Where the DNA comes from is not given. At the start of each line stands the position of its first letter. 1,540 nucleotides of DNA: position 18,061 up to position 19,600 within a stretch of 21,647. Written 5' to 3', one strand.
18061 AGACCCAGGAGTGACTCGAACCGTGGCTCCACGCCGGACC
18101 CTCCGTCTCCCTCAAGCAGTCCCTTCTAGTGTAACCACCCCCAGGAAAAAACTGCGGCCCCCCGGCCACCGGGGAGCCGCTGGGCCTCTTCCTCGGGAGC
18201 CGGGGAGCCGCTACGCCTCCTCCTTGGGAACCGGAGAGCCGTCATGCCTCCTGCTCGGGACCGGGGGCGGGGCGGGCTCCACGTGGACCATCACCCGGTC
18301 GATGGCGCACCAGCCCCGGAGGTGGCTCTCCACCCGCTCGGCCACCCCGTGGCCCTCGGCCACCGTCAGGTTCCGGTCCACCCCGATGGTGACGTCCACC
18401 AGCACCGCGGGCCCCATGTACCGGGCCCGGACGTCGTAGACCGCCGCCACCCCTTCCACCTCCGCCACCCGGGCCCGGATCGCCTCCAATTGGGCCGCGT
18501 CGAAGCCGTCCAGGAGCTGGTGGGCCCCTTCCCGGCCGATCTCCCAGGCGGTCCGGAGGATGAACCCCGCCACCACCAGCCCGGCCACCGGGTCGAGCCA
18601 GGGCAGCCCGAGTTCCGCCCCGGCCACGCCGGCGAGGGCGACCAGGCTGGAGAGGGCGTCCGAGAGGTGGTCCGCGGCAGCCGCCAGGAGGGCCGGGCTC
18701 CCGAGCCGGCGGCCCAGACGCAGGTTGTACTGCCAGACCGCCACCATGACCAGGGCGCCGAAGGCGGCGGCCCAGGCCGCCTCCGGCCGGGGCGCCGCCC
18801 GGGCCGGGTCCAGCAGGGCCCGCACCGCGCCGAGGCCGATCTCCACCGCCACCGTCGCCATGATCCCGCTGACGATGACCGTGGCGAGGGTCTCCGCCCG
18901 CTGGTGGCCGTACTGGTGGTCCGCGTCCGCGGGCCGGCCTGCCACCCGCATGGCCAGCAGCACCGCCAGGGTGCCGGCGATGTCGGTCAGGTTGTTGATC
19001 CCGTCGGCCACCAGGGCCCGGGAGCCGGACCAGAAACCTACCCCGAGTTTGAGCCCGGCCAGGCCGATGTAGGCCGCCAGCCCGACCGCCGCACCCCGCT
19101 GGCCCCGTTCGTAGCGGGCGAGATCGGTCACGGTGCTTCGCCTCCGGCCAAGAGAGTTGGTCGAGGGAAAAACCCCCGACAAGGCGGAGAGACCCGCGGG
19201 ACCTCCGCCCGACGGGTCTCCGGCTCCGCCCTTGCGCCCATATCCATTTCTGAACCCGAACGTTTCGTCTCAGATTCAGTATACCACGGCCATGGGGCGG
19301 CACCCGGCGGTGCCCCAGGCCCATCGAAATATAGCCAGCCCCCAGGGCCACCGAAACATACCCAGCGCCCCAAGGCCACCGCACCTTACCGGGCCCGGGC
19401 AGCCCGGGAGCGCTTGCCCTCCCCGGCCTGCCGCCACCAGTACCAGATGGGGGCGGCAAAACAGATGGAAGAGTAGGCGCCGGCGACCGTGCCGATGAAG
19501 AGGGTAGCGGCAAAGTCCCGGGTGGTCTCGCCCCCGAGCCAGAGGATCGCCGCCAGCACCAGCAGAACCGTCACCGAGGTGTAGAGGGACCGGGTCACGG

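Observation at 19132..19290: AT-rich promoter island and highly structured ~140-nt leader in front of the CDF exporter: candidate metal-responsive riboswitch or attenuator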

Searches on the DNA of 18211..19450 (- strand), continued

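Call 50: search_with_rna_model(model_id=R1, sources=[L111, L112, L113, L108], max_evalue=10, show_alignments=4)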
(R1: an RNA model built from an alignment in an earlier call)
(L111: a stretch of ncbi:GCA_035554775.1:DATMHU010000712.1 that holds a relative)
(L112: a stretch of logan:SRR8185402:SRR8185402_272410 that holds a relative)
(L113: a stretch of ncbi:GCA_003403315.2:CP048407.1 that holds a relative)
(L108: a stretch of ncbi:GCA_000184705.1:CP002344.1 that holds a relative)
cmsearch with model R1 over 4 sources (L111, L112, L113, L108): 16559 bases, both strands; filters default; matches with E-value up to 10: 7.
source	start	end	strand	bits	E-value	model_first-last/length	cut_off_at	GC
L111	420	494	+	54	7.5e-13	1-77/77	no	0.61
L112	186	260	+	54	7.5e-13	1-77/77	no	0.61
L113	2407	2486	+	31.8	4.4e-07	1-77/77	no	0.7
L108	2410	2486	+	26.2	1.3e-05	1-77/77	no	0.74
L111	412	455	-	16.4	0.0048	4-49/77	no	0.64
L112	178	221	-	16.4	0.0048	4-49/77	no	0.64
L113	3570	3615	+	15.4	0.0087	4-50/77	no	0.78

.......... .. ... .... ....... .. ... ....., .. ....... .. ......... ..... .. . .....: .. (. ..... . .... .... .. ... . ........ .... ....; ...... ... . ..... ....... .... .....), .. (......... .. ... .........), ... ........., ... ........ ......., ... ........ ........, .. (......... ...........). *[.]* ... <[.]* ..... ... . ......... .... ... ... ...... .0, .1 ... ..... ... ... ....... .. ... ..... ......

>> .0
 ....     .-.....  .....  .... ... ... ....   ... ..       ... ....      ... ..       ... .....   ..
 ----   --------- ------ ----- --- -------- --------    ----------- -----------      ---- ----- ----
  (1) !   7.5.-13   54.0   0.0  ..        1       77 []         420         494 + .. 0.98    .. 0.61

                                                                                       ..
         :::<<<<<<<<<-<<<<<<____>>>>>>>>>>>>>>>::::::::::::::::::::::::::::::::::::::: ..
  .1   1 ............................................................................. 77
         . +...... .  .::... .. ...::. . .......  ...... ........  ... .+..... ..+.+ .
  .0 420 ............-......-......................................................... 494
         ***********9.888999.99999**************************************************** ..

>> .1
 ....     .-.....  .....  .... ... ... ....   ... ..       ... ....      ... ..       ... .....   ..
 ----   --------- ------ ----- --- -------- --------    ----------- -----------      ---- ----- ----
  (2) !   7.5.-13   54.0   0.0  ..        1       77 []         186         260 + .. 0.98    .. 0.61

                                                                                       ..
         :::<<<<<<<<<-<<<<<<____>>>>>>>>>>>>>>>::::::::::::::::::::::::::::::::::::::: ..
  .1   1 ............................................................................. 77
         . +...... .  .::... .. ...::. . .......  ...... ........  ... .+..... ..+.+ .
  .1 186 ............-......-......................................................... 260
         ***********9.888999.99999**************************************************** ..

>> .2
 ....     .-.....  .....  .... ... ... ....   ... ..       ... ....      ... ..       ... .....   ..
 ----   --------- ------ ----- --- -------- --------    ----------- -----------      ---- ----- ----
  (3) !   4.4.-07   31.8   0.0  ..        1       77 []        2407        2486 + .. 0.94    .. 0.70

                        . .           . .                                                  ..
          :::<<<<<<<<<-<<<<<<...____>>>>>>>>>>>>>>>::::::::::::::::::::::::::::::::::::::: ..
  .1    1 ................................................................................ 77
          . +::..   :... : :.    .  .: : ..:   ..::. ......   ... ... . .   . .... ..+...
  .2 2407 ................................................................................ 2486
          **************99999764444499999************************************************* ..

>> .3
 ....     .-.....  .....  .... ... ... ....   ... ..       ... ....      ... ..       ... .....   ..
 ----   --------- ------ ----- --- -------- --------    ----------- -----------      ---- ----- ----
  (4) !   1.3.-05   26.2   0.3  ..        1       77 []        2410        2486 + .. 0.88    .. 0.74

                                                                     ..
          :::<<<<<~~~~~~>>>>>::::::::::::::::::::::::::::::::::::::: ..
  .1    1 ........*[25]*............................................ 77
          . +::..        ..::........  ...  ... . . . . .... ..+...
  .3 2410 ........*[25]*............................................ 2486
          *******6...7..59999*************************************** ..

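Call 91: search_rna_families(source=L085, start=2370, end=2520, threshold=evalue, max_evalue=10)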
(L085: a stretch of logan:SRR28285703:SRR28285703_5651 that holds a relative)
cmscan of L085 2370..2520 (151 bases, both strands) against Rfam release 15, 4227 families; matches with E-value up to 10: 6.
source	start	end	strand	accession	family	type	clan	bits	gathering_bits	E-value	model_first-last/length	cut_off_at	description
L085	2390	2463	+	RF03771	mir-341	Gene; miRNA;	-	18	90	0.15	1-96/96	no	mir-341 microRNA precursor family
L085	2408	2446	-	RF00974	mir-607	Gene; miRNA;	-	15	94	2.4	1-91/91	no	mir-607 microRNA precursor family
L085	2413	2442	+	RF01744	livK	Cis-reg;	-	14.2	65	5.6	53-84/84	no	livK RNA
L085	2408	2446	+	RF00974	mir-607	Gene; miRNA;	-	13.8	94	4.8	1-91/91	no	mir-607 microRNA precursor family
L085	2407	2447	+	RF01030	mir-422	Gene; miRNA;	-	13.3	90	6.9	1-85/85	no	mir-422 microRNA precursor family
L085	2387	2413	+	RF01319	CRISPR-DR6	Gene; CRISPR;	-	12.6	39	5.4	1-30/30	no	CRISPR RNA direct repeat element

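Call 93: search_with_rna_model(model_id=R1, sources=[window, L084, L085, L086, L087, L088, L089, L090, L102, L111, L113, L108], max_evalue=0.00001, make_alignment=true)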
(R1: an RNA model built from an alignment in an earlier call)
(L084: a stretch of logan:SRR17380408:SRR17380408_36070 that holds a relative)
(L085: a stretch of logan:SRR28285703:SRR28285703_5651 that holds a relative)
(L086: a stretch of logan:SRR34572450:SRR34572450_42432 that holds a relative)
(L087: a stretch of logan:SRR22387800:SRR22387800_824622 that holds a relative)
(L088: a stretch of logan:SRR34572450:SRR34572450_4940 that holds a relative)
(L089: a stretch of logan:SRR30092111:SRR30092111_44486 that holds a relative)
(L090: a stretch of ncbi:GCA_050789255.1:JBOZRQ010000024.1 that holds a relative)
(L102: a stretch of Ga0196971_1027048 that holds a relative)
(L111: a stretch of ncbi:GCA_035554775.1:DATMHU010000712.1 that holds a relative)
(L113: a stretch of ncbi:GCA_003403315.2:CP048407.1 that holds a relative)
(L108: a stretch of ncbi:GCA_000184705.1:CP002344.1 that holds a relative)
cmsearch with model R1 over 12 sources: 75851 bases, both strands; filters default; matches with E-value up to 0.00001: 11.
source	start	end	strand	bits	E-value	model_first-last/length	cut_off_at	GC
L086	2407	2484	+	84.7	3.4e-20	1-77/77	no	0.59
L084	2402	2480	+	84.4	4e-20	1-77/77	no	0.53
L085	2407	2484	+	80.9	3.2e-19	1-77/77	no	0.63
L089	2407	2484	+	75.7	7.5e-18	1-77/77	no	0.59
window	19148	19224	-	74.7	1.4e-17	1-77/77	no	0.69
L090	2409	2486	+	72.4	5.4e-17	1-77/77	no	0.56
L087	1295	1370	+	70.2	2e-16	1-77/77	no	0.57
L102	1017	1095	-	67.1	1.3e-15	1-77/77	no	0.49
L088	2364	2440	+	63.6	1.1e-14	1-77/77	no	0.6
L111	420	494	+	54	3.4e-12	1-77/77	no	0.61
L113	2407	2486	+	31.8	2e-06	1-77/77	no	0.7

Alignment A6: 11 matches aligned to the model, 82 columns, each read 5' to 3' on its own strand. Consensus structure (alignment columns), stored with it:
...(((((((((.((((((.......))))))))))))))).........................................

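Call 95: build_rna_model(alignment_id=A6)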
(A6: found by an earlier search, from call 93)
Model R2 built from alignment A6 (11 sequences, 82 columns); structure: stored with the alignment.
model positions 77; base pairs 15; branch points 0; effective number of sequences 5.64; information 0.735 bits per position. Calibrated on 0.2 Mb of random sequence (short: E-values are rough).
structure used (alignment columns):
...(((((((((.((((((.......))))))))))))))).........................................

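Call 96: search_with_rna_model(model_id=R2, sources=[window, L001, L002, L003, L004, L005, L006, L007, L008, L009, L010, L011, L012, L013, L014, L015, L016, L017, L018, L019, L020, L021, L022, L023, L024, L025, L026, L027, L028, L029, L030, L031, L032, L033, L034, L035, L036, L037, L038, L039, L040, L041, L042, L043, L044, L045, L046, L047, L048, L049, L050, L051, L052, L053, L054, L055, L056, L057, L058, L059, L060, L061, L062, L063, L064, L065, L066, L067, L068, L069, L070, L071, L072, L073, L074, L075, L076, L077, L078, L079, L080, L092, L093, L096, L097, L098, L099, L100, L101, L104, L106, L108, L109, L110, L113], max_evalue=1)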
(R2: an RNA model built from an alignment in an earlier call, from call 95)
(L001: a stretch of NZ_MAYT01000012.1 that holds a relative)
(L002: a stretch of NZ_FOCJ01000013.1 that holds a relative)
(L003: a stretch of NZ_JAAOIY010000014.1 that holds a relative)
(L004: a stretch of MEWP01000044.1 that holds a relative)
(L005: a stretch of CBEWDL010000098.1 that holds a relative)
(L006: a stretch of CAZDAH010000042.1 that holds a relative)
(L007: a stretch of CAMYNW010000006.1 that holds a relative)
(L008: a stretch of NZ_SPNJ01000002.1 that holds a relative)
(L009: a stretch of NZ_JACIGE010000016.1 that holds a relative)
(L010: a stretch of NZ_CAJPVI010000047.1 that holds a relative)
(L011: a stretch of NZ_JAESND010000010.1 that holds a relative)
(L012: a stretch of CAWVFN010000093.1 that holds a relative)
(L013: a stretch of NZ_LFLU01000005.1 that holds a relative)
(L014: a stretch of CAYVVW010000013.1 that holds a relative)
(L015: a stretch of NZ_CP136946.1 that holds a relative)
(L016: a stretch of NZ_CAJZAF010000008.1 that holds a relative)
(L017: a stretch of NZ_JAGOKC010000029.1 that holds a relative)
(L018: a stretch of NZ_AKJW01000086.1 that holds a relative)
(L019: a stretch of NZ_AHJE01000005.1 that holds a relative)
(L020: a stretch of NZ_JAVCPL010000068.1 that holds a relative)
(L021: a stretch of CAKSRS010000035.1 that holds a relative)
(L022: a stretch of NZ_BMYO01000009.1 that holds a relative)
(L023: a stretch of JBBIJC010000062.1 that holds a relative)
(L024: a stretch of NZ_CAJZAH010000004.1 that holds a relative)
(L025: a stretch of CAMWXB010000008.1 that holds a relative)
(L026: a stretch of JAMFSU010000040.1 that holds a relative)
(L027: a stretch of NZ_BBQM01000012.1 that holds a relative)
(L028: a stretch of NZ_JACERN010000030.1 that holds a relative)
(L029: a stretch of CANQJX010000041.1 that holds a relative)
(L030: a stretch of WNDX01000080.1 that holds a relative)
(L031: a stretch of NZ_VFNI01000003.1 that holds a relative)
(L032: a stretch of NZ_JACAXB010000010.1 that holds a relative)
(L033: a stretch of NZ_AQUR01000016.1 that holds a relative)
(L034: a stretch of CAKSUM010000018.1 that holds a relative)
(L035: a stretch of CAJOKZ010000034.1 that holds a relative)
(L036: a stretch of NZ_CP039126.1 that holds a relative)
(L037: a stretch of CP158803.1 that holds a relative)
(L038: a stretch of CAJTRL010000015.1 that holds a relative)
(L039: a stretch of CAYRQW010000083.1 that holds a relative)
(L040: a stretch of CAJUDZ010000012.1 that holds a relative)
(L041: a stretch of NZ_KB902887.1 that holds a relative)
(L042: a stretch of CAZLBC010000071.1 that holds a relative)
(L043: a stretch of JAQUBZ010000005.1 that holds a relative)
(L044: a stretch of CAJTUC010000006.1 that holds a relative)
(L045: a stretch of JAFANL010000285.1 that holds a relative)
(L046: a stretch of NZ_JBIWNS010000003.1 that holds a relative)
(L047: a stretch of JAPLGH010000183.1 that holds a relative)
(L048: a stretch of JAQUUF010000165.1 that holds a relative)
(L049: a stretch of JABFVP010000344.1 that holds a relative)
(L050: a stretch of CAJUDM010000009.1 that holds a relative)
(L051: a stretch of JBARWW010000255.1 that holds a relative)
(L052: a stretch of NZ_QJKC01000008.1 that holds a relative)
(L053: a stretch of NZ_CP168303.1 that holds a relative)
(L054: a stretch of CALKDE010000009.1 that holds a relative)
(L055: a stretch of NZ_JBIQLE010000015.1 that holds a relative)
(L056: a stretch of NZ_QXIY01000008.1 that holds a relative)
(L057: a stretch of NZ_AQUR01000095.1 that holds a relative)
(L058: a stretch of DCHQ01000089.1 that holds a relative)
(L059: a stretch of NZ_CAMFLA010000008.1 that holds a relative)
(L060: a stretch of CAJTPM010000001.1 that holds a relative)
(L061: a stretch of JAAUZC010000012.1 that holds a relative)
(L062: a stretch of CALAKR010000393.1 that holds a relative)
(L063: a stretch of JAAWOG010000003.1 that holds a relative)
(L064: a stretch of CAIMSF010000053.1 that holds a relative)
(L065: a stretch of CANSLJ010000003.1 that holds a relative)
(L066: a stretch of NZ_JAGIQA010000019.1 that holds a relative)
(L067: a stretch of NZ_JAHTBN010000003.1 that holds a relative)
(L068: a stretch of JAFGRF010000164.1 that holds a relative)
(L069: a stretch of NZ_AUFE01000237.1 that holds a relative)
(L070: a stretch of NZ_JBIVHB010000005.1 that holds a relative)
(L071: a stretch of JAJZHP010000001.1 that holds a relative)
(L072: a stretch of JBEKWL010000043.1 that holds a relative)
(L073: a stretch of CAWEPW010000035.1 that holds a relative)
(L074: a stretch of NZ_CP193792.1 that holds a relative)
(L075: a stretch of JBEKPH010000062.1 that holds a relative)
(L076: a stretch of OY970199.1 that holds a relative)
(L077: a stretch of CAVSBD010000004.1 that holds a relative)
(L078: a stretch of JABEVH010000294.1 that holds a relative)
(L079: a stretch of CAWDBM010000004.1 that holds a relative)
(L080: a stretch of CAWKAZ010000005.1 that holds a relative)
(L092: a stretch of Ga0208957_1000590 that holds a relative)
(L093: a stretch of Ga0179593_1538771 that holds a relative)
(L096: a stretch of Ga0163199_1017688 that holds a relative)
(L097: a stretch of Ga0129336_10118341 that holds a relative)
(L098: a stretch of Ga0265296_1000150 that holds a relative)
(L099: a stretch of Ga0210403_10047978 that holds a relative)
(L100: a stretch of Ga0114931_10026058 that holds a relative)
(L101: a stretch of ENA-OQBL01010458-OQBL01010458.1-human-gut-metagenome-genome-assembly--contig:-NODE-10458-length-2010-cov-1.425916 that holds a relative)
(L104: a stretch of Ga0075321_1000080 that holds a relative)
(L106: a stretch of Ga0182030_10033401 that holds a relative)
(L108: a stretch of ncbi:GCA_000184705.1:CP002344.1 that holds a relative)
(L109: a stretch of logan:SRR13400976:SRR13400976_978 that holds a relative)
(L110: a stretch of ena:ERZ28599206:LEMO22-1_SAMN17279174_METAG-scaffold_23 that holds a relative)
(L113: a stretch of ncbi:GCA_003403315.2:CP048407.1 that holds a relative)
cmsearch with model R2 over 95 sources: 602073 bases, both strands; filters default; matches with E-value up to 1: 9.
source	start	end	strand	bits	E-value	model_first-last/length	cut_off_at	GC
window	19148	19224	-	73.1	1.1e-14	1-77/77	no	0.69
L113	2407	2486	+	62.7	3.4e-12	1-77/77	no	0.7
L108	2406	2486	+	52.3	1e-09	1-77/77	no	0.75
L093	10125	10191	-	20.7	0.032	1-77/77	no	0.54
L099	2294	2372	+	16.2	0.38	1-77/77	no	0.59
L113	3570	3615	+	15.1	0.71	4-50/77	no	0.78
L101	31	107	-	14.9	0.77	1-77/77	no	0.44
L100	4187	4224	+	14.6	0.93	1-77/77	no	0.37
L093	1905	2015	-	14.5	0.96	1-77/77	no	0.53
